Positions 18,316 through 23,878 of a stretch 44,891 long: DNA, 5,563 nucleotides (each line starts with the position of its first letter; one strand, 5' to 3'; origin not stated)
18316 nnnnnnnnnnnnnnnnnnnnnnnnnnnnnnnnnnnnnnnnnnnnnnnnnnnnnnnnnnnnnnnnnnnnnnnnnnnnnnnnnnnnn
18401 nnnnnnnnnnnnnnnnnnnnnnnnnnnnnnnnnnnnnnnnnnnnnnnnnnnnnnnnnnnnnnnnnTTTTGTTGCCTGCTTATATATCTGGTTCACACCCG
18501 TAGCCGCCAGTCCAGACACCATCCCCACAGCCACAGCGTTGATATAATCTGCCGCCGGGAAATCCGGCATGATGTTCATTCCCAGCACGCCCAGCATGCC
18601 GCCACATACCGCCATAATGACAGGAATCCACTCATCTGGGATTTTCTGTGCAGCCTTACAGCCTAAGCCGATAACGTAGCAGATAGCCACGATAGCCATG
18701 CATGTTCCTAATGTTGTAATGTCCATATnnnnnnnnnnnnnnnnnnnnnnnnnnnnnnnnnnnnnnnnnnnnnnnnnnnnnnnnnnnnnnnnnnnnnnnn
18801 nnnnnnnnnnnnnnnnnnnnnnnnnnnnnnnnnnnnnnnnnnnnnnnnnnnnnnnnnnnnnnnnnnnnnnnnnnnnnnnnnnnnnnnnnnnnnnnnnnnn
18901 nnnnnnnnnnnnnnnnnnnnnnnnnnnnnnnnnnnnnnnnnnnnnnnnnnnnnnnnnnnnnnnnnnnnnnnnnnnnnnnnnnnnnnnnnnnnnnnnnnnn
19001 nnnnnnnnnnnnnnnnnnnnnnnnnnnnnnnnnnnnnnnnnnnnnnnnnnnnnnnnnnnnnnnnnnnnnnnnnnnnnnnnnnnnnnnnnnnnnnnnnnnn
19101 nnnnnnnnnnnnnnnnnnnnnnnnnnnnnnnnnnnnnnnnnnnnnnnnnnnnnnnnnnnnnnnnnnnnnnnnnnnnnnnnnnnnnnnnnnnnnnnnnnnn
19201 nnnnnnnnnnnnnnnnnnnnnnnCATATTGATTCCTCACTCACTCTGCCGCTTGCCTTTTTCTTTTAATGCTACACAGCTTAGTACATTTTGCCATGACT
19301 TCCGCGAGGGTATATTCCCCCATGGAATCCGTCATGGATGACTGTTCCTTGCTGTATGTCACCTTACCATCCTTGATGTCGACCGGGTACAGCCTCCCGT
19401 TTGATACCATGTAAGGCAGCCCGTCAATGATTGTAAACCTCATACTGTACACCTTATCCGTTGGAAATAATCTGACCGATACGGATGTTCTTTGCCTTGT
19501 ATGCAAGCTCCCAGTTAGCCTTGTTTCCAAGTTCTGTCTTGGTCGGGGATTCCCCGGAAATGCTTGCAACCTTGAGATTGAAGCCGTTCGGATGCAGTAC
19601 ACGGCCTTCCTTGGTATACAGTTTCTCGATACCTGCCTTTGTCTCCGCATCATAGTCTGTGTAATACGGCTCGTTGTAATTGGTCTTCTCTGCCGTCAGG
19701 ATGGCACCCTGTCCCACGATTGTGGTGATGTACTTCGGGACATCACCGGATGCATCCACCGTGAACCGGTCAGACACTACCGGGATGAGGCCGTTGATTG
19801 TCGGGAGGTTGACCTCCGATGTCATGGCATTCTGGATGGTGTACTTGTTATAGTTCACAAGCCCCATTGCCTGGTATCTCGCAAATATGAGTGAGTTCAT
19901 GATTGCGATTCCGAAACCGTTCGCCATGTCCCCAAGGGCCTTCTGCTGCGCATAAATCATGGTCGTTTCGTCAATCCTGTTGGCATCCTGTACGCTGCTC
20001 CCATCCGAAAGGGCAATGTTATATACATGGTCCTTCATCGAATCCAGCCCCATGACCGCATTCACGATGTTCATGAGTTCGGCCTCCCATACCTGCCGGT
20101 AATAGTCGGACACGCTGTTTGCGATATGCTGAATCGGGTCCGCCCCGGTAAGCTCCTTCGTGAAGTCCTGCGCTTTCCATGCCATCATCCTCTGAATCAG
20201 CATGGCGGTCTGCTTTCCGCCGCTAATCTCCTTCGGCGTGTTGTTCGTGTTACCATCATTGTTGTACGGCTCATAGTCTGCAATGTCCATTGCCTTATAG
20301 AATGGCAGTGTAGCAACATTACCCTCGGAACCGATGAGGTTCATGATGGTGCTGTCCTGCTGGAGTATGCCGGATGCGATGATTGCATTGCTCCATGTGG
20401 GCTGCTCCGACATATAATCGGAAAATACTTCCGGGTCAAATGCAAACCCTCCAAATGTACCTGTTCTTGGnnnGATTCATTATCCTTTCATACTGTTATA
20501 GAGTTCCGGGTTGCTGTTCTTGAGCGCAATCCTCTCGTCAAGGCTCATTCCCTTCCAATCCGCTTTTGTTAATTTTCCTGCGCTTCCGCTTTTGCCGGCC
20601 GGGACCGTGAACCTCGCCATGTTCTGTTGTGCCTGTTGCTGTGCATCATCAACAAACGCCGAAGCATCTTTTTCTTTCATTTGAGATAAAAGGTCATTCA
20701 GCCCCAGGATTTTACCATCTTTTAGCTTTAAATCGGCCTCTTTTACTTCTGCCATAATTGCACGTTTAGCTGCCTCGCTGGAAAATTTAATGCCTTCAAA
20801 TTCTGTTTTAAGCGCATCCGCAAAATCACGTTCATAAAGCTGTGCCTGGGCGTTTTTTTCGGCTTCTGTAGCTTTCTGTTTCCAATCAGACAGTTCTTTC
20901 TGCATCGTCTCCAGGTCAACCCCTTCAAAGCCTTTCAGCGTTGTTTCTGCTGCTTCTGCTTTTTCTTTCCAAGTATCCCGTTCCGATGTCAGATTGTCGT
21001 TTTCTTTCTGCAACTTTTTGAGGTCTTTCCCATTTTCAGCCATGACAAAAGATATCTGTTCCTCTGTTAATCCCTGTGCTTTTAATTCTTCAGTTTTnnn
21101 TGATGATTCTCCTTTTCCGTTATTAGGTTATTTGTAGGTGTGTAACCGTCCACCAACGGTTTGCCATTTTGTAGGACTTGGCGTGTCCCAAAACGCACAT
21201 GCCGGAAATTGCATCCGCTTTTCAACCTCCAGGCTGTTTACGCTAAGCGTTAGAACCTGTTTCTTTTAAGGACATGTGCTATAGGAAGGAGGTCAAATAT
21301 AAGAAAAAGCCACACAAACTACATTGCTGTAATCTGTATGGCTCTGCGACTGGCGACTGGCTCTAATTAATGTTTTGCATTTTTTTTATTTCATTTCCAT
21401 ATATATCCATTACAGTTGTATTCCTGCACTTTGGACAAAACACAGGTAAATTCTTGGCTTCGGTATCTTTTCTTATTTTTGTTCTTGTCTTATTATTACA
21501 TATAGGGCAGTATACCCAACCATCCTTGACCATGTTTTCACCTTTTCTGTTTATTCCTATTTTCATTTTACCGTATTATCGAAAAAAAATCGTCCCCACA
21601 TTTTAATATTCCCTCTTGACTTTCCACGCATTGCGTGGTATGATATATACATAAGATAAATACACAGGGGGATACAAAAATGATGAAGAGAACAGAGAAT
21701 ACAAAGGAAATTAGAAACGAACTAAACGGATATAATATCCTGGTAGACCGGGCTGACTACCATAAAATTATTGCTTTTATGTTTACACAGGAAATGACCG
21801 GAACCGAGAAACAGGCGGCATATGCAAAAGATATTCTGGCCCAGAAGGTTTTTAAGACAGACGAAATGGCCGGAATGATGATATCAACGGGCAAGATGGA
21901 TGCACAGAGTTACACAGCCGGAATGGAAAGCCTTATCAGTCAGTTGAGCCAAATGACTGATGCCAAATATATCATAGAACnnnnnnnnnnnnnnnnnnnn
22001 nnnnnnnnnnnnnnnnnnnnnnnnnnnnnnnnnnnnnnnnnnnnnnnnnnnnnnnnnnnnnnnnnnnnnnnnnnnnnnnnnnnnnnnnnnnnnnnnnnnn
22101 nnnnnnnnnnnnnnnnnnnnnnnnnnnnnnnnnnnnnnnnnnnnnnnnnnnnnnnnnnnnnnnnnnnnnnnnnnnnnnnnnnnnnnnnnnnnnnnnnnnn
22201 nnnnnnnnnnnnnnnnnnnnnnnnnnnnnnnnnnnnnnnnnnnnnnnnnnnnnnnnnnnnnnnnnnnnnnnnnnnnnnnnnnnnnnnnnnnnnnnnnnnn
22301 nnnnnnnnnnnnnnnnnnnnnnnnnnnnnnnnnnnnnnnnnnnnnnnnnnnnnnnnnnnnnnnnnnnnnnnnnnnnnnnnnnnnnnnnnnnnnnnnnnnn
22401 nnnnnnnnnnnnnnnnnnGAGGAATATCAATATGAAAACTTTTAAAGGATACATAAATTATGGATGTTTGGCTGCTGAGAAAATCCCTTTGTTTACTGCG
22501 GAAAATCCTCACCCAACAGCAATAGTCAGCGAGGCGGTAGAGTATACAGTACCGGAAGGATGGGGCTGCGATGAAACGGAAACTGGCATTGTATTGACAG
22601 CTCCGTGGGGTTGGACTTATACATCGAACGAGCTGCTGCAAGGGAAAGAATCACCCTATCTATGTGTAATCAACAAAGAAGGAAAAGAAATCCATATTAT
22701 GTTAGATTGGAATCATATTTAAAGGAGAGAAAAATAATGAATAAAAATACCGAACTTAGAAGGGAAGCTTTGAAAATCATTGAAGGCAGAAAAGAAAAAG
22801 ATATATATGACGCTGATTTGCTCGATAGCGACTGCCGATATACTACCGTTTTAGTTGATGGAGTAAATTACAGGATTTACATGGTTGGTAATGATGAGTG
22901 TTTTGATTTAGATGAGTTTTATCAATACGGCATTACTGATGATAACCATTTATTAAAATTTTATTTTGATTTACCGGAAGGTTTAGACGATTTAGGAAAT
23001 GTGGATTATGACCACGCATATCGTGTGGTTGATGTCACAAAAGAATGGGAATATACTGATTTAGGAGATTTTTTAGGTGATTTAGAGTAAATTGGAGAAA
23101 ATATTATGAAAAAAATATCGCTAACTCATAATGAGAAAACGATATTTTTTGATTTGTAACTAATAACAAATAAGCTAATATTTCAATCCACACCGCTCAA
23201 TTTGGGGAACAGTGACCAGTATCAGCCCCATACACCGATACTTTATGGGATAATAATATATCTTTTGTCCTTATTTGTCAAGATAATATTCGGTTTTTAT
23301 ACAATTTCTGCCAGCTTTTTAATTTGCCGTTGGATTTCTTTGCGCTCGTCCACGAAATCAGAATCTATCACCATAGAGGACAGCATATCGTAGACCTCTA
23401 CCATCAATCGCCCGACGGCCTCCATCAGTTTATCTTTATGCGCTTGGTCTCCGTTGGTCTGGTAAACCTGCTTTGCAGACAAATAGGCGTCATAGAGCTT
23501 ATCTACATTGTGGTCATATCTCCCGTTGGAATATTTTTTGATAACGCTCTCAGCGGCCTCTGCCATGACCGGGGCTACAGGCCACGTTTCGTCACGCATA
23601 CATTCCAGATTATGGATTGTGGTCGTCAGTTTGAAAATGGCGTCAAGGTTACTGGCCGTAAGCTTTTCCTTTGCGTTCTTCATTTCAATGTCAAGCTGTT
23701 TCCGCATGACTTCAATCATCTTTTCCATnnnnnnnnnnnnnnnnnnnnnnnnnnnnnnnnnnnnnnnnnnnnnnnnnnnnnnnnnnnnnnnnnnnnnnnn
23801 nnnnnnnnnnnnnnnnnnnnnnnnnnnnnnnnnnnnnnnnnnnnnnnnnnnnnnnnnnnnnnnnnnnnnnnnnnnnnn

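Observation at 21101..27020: A ~6 kb accessory-gene island inserted between the minor-head and scaffold genes of the head module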

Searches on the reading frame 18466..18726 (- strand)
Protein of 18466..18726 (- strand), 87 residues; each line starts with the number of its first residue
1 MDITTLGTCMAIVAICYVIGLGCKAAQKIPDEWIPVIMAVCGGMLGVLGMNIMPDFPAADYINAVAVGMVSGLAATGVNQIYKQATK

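Call 94: search_protein_families(library=pfam, max_evalue=0.01, proteins=[window:18466-18726:-])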
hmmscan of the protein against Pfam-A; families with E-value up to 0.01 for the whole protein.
window:18466-18726:- (87 aa): 2 families
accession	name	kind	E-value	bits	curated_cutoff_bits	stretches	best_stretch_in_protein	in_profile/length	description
PF16079.10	Phage_holin_5_2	-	1.3e-24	86.7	29.2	1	12-84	1-75/76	Phage holin family Hol44, in holin superfamily V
PF06946.16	Phage_holin_5_1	-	0.0096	16.7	22.4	0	12-80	14-79/93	Bacteriophage A118-like holin, Hol118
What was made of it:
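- On BhlA/UviB-type holin-like proteins: The phage's holin is PF16079 at 18463-18726 (call 94).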

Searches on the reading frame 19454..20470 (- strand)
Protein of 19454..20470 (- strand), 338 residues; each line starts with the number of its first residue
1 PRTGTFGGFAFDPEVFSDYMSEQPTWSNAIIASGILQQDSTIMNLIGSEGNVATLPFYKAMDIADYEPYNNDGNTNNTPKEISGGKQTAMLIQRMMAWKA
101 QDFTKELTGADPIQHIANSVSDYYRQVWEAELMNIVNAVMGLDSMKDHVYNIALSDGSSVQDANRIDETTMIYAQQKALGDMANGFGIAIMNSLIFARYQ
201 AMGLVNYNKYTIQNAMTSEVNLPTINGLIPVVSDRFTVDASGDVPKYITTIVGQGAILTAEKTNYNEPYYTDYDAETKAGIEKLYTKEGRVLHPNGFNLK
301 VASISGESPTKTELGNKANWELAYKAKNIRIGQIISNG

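Call 5: search_protein_families(library=pfam, max_evalue=0.1, proteins=[window:19454-20470:-])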
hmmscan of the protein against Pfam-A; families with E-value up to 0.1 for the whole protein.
window:19454-20470:- (338 aa): 2 families
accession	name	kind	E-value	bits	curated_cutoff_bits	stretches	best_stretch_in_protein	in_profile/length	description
PF20036.5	Gp13-like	-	1.4e-05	25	26.4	1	50-324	41-303/313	Major capsid protein 13-like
PF13256.11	DUF4047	-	0.054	14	22.1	1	87-131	58-101/125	Domain of unknown function (DUF4047)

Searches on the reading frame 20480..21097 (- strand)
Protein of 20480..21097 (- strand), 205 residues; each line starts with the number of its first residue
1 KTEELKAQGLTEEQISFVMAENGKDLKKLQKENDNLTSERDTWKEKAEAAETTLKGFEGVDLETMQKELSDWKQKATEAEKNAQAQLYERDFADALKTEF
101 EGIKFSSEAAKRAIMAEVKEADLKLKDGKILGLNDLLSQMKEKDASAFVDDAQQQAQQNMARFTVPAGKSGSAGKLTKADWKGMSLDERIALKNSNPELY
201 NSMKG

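Call 5: search_protein_families(library=pfam, max_evalue=0.1, proteins=[window:20480-21097:-])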
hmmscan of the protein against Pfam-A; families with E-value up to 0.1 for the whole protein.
window:20480-21097:- (205 aa): 1 family
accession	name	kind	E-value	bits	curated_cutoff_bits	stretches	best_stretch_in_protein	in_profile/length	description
PF06810.17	Phage_scaffold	-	5.1e-28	98.6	35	1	2-166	3-164/170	Phage capsid assembly scaffolding protein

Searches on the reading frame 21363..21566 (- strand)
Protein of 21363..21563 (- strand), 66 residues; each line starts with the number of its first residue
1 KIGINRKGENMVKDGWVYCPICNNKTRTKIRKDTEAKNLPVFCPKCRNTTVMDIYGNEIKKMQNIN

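Call 4: search_protein_families(library=pfam, max_evalue=0.1, proteins=[window:21363-21563:-])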
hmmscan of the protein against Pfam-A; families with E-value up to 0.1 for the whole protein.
window:21363-21563:- (66 aa): 26 families (the best 25 are shown)
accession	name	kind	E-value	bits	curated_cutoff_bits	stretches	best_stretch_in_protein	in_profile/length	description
PF14205.11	Cys_rich_KTR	-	1.7e-19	69.8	25.5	1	16-60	3-47/54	Cysteine-rich KTR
PF10601.15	zf-LITAF-like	-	0.00091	19.8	23.8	1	15-36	4-25/70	LITAF-like zinc ribbon domain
PF08772.16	Zn_ribbon_NOB1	-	0.013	16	24.9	0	41-52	24-35/72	Nin one binding (NOB1) Zn-ribbon like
PF12773.13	DZR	-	0.014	16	27.3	1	12-49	8-33/45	Double zinc ribbon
PF05605.18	zf-Di19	-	0.015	16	27.5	0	17-29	32-44/54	Drought induced 19 protein (Di19), zinc-binding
PF13240.11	Zn_Ribbon_1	-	0.016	15.5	25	0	12-24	9-21/23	zinc-ribbon domain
PF14803.11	Zn_ribbon_Nudix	-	0.019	15.3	25.6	0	18-33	2-17/34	Nudix N-terminal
PF23454.1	Zn_ribbon_Brz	-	0.023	15.7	27.9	0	41-54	6-19/58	Transcriptional regulator Brz zinc beta ribbon domain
PF21349.2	RUBY_RBDX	-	0.024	14.5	26.5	0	35-47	11-23/30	Rubrerythrin, rubredoxin-like domain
PF05129.18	Zn_ribbon_Elf1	-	0.028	14.9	29.8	1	18-54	24-60/79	Transcription elongation factor Elf1 like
PF14369.11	Zn_ribbon_19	-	0.031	14.9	30.8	0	39-48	21-29/35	zinc-ribbon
PF01155.25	HypA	-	0.031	14.7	28.9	1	15-60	69-106/112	Hydrogenase/urease nickel incorporation, metallochaperone, hypA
PF12760.12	Zn_ribbon_IS1595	-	0.037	14.4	25.4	0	40-54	19-32/46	Transposase zinc-ribbon domain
PF12677.13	DUF3797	-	0.052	13.9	25.1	0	41-53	14-26/48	Domain of unknown function (DUF3797)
PF24921.1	RING_XB3-XBAT31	-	0.056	14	50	0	30-50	36-55/57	E3 ubiquitin-protein ligase XB3/XBAT31 RING finger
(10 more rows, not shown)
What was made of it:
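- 21363..21566 (-): KTR zinc-ribbon protein, usually the last gene before the scaffold gene in this lineage. PF14205, 1.7e-19 (call 4).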

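Call 6: search_protein_families(library=phrogs, max_evalue=0.01, proteins=[window:21363-21563:-])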
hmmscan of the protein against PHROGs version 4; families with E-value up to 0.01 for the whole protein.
window:21363-21563:- (66 aa): 2 families
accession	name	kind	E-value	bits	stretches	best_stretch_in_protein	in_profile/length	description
phrog_6417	-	other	0.00018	22.4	1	17-51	8-38/68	translational regulator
phrog_2857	-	tail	0.0052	18.3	1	5-51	45-91/103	tail fiber protein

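Call 14: search_protein_families(library=ncbifam, max_evalue=0.1, proteins=[window:21363-21563:-])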
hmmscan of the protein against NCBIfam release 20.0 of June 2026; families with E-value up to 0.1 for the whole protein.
window:21363-21563:- (66 aa): 6 families
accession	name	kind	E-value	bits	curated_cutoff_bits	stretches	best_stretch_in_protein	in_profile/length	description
NF001646.0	PRK00420.1-3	equivalog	9.2e-05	22.7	117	1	13-34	33-54/117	hypothetical protein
NF001645.0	PRK00420.1-2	equivalog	0.0034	17.4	162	1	12-31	36-55/106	hypothetical protein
NF038384.1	zinc_YnfU_fam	subfamily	0.0043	16.6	36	1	17-48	17-46/52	YnfU family zinc-binding protein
NF004425.0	PRK05767.1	equivalog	0.0054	17.4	87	0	13-36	5-28/92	50S ribosomal protein L44e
NF041259.1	mono_DmmA_fam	domain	0.02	15.2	60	0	34-52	45-64/101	dimethylamine monooxygenase subunit DmmA family protein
NF047912.1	ECs_2282_CxxC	subfamily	0.023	14.6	37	0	41-65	3-25/60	ECs_2282 family putative zinc-binding protein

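Call 36: search_protein_families(library=padloc, max_evalue=0.01, proteins=[window:21366-21566:-])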
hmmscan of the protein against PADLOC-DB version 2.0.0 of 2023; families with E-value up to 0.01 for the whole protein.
window:21366-21566:- (67 aa): 2 families
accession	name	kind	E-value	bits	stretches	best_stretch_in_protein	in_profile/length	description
PDLC04447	PDC-M14A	-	0.0011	17.3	1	19-51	21-53/152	-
PDLC00015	DruE2|DruE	-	0.0076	11.9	1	9-53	677-722/1887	SNF2 family N-terminal domain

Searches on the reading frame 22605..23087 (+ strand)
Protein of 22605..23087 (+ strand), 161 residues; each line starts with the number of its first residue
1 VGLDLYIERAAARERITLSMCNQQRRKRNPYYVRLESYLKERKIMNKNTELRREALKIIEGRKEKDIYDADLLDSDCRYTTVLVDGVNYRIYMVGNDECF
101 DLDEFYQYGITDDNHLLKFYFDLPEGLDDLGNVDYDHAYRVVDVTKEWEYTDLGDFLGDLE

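Call 5: search_protein_families(library=pfam, max_evalue=0.1, proteins=[window:22605-23087:+])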
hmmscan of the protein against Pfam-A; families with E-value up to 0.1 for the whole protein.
window:22605-23087:+ (161 aa): 0 families

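Call 7: search_protein_families(library=phrogs, max_evalue=0.01, proteins=[window:22605-23087:+])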
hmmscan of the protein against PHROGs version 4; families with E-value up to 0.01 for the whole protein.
window:22605-23087:+ (161 aa): 1 family
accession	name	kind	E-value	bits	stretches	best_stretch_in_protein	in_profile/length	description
phrog_16712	-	unknown function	0.0084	17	0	6-26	20-40/52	-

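Call 36: search_protein_families(library=padloc, max_evalue=0.01, proteins=[window:22605-23087:+])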
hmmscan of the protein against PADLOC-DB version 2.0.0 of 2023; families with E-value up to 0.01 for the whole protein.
window:22605-23087:+ (161 aa): 0 families

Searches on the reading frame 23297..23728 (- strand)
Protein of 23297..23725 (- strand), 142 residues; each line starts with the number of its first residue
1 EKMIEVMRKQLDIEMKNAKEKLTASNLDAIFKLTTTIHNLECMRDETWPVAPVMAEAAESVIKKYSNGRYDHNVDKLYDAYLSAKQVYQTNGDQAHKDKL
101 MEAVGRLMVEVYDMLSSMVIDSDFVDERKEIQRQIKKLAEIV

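Call 4: search_protein_families(library=pfam, max_evalue=0.1, proteins=[window:23297-23725:-])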
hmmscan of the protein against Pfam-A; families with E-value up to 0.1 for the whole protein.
window:23297-23725:- (142 aa): 1 family
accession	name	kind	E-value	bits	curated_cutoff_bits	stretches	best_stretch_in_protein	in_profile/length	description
PF22487.1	CRASP-2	-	0.028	14.4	27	1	97-140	111-154/206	Complement regulator-acquiring surface protein 2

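Call 6: search_protein_families(library=phrogs, max_evalue=0.01, proteins=[window:23297-23725:-])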
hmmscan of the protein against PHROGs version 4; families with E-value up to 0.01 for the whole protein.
window:23297-23725:- (142 aa): 1 family
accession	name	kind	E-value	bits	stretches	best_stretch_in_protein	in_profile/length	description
phrog_28802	-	unknown function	1.7e-09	39.1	1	74-141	122-189/190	-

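Call 14: search_protein_families(library=ncbifam, max_evalue=0.1, proteins=[window:23297-23725:-])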
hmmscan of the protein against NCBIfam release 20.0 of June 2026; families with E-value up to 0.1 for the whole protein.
window:23297-23725:- (142 aa): 0 families

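Call 36: search_protein_families(library=padloc, max_evalue=0.01, proteins=[window:23300-23728:-])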
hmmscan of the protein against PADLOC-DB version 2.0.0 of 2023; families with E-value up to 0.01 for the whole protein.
window:23300-23728:- (143 aa): 0 families

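Call 71: search_solved_structures(query=A8, max_evalue=5)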
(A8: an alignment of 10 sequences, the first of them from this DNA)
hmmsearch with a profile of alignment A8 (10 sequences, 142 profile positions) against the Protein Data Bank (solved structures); distinct sequences matched with E-value up to 5: 6.
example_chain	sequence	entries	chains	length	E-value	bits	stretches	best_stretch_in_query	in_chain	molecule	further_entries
7tbi_M1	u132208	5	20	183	0.061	17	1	22-123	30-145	Nsp1 | NUP62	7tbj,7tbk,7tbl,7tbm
5cws_C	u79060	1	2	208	0.087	16.5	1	22-123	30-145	Nucleoporin NSP1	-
8j07_T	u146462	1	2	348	0.27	14.9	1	16-90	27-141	Radial spoke head 14 homolog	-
6ip1_C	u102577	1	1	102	1.3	12.7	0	117-140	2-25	Synaptosomal-associated protein 25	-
6q45_G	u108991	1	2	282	1.8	12.3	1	27-128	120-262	ATP synthase gamma chain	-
7fbi_A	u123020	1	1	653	1.8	12.3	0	57-122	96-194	Envelope glycoprotein B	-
